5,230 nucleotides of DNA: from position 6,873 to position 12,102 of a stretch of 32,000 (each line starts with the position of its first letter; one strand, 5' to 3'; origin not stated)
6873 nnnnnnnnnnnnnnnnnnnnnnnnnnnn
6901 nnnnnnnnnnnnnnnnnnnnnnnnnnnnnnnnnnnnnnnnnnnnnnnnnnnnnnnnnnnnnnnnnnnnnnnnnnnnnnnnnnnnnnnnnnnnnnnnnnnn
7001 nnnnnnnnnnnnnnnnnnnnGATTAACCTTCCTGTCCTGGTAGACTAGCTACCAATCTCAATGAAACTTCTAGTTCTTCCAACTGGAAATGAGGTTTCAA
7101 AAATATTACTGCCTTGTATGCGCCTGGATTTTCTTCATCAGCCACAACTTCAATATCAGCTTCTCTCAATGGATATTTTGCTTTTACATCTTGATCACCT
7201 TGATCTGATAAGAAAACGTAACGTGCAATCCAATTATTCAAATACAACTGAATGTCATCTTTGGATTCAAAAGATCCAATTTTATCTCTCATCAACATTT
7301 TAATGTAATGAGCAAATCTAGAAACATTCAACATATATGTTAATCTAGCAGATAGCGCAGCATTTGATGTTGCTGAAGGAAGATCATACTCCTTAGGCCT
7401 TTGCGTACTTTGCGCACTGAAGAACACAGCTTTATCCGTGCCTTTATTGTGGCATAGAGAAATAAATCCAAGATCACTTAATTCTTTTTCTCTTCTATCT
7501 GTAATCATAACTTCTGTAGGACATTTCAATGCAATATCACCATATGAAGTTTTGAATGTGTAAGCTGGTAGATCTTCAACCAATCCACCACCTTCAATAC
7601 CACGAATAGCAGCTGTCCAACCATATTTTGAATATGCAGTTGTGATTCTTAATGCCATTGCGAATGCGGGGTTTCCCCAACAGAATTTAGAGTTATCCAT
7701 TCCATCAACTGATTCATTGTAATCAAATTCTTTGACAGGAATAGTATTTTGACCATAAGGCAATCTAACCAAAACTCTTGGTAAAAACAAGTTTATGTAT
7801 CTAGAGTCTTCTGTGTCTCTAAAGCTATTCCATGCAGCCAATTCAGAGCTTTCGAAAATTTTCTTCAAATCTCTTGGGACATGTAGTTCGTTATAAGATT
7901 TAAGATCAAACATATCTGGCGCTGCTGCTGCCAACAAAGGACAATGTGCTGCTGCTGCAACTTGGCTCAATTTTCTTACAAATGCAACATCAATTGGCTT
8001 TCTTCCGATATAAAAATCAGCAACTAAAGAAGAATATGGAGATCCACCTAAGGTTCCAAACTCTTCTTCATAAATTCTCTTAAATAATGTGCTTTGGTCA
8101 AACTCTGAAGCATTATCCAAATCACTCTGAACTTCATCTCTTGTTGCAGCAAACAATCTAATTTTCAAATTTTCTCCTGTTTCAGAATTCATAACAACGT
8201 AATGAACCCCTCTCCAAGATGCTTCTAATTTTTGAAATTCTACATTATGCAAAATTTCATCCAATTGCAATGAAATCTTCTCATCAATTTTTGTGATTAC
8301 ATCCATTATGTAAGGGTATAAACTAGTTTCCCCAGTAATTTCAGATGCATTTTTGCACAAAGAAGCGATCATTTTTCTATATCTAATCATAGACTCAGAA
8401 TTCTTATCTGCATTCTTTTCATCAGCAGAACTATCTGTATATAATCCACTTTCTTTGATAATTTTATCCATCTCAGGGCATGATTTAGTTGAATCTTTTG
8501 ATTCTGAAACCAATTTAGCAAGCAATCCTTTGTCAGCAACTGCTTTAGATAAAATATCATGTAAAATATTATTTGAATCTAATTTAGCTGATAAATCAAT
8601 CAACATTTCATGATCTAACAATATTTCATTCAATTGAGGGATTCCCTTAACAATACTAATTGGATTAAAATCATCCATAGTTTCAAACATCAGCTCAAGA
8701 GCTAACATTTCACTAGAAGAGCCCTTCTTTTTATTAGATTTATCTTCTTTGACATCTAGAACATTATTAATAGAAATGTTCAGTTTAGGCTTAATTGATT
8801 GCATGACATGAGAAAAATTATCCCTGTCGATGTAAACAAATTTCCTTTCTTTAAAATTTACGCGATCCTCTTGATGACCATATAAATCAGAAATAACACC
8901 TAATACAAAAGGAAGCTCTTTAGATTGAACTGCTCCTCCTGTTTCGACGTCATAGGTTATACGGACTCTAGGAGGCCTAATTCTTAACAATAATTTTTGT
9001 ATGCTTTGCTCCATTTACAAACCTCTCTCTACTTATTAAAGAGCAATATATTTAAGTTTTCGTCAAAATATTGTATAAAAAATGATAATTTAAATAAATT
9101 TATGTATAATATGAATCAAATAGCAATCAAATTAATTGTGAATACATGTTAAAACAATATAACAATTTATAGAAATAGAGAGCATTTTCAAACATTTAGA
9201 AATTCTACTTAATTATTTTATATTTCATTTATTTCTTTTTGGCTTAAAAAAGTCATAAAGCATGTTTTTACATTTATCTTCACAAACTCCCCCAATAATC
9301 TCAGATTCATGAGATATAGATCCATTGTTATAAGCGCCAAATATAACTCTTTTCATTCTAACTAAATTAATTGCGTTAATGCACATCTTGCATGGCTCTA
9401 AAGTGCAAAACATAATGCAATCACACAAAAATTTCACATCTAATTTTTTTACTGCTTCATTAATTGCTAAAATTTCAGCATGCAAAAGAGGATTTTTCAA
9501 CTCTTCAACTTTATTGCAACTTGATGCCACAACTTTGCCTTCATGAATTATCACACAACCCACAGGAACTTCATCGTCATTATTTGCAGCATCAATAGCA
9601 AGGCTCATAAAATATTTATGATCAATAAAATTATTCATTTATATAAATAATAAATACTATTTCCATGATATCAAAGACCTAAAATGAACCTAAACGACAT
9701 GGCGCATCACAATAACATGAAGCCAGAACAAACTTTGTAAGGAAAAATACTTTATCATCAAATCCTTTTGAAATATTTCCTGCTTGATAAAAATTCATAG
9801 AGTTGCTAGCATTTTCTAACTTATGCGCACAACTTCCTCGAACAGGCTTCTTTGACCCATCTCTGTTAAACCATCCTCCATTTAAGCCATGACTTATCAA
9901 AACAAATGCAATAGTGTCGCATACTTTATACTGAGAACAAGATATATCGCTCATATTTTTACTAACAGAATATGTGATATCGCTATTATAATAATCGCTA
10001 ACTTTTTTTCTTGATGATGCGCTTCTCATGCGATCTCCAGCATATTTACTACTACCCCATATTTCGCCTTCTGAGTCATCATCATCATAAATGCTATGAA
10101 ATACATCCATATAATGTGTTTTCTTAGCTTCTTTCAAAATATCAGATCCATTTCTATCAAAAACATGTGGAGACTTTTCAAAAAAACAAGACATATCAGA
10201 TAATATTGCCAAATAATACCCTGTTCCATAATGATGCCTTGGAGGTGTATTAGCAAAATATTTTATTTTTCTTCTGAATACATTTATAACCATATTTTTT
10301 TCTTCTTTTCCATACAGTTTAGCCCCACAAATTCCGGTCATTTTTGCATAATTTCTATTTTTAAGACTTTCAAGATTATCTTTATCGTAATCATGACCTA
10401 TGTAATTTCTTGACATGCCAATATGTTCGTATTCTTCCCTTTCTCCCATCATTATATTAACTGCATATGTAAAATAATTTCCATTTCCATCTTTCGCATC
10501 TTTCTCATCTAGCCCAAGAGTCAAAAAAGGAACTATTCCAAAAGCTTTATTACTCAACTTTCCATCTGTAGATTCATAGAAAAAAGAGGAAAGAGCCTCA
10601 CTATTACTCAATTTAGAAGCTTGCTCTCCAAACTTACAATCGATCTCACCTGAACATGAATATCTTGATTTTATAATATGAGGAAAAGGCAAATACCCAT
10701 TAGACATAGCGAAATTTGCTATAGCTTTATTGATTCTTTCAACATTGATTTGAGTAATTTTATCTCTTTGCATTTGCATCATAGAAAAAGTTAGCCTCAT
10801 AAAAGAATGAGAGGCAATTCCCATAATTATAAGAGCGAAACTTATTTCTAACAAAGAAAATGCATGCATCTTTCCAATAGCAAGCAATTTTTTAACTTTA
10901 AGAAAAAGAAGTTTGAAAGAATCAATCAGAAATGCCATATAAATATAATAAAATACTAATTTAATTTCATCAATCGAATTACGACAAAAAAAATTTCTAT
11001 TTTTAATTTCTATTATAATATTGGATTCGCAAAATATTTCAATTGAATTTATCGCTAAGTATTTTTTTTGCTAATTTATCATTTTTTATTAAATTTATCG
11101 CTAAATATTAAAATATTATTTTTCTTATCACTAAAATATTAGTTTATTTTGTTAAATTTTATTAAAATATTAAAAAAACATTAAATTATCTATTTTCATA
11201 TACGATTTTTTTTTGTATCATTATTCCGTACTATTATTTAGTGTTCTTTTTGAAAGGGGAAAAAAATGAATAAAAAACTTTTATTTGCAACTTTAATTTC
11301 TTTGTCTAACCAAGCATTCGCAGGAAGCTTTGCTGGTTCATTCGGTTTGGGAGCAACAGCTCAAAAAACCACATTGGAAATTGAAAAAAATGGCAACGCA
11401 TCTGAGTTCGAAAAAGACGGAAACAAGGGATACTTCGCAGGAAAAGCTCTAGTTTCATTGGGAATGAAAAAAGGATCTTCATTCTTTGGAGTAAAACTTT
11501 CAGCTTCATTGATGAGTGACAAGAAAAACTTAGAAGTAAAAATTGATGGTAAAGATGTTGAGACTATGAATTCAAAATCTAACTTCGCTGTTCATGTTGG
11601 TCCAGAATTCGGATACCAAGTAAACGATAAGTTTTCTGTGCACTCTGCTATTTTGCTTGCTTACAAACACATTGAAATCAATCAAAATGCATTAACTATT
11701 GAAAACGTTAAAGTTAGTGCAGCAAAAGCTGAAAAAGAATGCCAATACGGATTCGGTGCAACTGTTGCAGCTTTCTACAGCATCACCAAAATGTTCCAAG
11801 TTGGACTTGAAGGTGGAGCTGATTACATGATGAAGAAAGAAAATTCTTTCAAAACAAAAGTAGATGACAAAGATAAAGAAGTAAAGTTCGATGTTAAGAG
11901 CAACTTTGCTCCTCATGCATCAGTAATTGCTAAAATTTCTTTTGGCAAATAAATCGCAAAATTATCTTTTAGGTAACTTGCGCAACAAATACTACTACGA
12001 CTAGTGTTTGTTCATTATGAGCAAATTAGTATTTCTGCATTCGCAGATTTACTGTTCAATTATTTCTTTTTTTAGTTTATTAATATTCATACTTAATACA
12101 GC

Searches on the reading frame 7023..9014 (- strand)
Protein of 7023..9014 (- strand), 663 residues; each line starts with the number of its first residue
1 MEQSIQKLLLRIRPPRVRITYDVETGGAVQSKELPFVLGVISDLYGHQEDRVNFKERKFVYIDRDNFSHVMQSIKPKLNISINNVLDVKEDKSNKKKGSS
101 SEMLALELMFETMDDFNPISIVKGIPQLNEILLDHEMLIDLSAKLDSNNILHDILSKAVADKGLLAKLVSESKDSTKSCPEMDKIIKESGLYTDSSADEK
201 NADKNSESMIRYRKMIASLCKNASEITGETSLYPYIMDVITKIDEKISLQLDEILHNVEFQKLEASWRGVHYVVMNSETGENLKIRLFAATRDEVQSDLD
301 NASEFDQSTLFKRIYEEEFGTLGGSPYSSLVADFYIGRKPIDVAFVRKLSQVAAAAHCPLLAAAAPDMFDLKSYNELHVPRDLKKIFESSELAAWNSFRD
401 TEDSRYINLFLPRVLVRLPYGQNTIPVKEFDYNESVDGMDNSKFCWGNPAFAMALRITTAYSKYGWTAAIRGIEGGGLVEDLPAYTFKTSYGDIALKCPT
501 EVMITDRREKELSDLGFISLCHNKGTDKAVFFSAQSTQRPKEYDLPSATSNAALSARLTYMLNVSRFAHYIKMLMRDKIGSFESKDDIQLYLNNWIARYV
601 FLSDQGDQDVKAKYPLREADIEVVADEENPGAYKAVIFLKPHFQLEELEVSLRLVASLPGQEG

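Call 49: search_protein_families(library=pfam, proteins=[window:7023-9014:-], max_evalue=0.01)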
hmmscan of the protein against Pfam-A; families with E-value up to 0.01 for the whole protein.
window:7023-9014:- (663 aa): 3 families
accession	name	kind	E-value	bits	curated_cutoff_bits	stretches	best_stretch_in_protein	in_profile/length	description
PF05943.17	VipB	-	6.4e-125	416.6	27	1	239-538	3-301/301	EvpB/VC_A0108, tail sheath N-terminal domain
PF18945.5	VipB_2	-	1.6e-42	144.7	27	1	548-658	2-112/112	EvpB/VC_A0108, tail sheath gpW/gp25-like domain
PF05591.17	T6SS_VipA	-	1e-39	136.3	24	1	11-172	3-154/155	Type VI secretion system, VipA, VC_A0107 or Hcp2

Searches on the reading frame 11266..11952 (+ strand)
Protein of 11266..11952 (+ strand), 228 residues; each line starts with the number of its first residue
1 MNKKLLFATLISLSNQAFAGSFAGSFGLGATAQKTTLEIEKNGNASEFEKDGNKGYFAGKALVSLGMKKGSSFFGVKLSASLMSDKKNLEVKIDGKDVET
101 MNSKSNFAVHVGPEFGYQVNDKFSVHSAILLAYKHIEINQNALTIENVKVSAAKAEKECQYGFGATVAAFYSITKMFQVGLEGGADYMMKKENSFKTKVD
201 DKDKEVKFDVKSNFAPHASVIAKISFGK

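Call 49: search_protein_families(library=pfam, proteins=[window:11266-11952:+], max_evalue=0.01)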
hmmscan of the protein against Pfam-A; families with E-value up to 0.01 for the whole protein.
window:11266-11952:+ (228 aa): 3 families
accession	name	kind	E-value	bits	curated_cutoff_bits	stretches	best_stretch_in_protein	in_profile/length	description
PF13505.12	OMP_b-brl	-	3e-06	27.9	28.7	0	50-147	80-166/175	Outer membrane protein beta-barrel domain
PF13568.12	OMP_b-brl_2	-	0.0022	18.5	27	1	75-212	12-148/175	Outer membrane protein beta-barrel domain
PF01493.24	GXGXG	-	0.0063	16.5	32.5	1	155-203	129-177/190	GXGXG motif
